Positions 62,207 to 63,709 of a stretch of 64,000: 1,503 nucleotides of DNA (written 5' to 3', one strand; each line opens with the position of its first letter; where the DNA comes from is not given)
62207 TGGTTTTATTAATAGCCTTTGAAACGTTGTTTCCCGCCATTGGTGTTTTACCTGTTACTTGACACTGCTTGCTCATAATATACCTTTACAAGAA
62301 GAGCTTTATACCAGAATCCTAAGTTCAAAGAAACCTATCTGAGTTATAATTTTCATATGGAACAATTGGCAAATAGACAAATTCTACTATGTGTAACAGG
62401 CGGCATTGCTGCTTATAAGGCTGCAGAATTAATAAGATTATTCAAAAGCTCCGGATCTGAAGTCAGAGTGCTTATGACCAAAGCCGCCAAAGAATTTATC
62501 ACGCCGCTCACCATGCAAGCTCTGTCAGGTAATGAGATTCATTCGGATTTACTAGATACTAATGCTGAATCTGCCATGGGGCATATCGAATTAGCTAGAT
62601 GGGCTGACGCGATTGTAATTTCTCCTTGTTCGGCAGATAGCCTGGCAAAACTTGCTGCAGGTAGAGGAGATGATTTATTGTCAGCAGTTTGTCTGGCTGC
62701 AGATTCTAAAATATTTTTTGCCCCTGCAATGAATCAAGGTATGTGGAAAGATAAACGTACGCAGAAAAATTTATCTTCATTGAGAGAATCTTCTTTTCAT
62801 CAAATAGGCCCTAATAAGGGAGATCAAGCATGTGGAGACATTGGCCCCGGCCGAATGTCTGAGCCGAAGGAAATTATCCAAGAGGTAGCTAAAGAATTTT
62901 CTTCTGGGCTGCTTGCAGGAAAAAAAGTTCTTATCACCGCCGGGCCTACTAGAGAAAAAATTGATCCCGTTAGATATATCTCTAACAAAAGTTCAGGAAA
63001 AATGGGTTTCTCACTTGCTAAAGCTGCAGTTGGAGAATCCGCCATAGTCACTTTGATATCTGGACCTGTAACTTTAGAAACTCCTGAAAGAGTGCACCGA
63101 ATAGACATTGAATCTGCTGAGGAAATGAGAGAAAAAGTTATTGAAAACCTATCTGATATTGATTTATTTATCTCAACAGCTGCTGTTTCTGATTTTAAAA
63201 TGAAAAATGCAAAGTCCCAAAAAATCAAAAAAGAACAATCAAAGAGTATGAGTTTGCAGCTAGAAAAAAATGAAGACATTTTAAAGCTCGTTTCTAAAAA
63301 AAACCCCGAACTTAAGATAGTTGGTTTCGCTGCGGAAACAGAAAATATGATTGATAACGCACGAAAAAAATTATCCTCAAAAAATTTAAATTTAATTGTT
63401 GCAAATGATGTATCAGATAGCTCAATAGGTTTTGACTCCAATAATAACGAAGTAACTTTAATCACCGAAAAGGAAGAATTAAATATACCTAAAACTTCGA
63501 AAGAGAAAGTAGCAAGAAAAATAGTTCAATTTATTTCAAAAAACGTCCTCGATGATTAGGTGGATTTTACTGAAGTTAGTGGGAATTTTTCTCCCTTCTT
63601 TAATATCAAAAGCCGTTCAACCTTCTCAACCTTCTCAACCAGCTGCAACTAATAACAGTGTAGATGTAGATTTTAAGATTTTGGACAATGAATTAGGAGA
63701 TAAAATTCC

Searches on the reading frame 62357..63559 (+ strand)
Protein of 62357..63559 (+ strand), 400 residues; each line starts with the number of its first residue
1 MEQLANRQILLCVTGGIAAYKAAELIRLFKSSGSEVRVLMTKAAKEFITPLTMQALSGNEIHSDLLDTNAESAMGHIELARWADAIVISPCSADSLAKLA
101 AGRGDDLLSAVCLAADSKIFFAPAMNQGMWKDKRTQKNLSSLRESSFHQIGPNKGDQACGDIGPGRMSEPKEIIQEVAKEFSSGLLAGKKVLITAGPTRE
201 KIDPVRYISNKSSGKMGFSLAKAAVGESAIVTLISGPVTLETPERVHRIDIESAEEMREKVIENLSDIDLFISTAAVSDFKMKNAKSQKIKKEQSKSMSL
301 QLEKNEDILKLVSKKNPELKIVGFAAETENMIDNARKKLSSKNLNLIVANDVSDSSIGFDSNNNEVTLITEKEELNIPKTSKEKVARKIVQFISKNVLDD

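Call 118: search_protein_families(library=ncbifam, proteins=[window:62357-63559:+], max_evalue=1e-20)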
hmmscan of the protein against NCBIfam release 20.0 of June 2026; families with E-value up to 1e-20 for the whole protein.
window:62357-63559:+ (400 aa): 3 families
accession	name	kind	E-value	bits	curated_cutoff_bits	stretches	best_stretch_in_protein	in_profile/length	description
TIGR00521.1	coaBC_dfp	equivalog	3e-141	471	219.7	1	4-393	1-391/392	bifunctional phosphopantothenoylcysteine decarboxylase/phosphopantothenate--cysteine ligase CoaBC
TIGR02113.1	coaC_strep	equivalog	2.3e-51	174.1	261.4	1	8-179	2-175/177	phosphopantothenoylcysteine decarboxylase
NF005231.0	PRK06732.1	equivalog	4.3e-24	85.6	265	0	190-286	2-100/229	phosphopantothenate--cysteine ligase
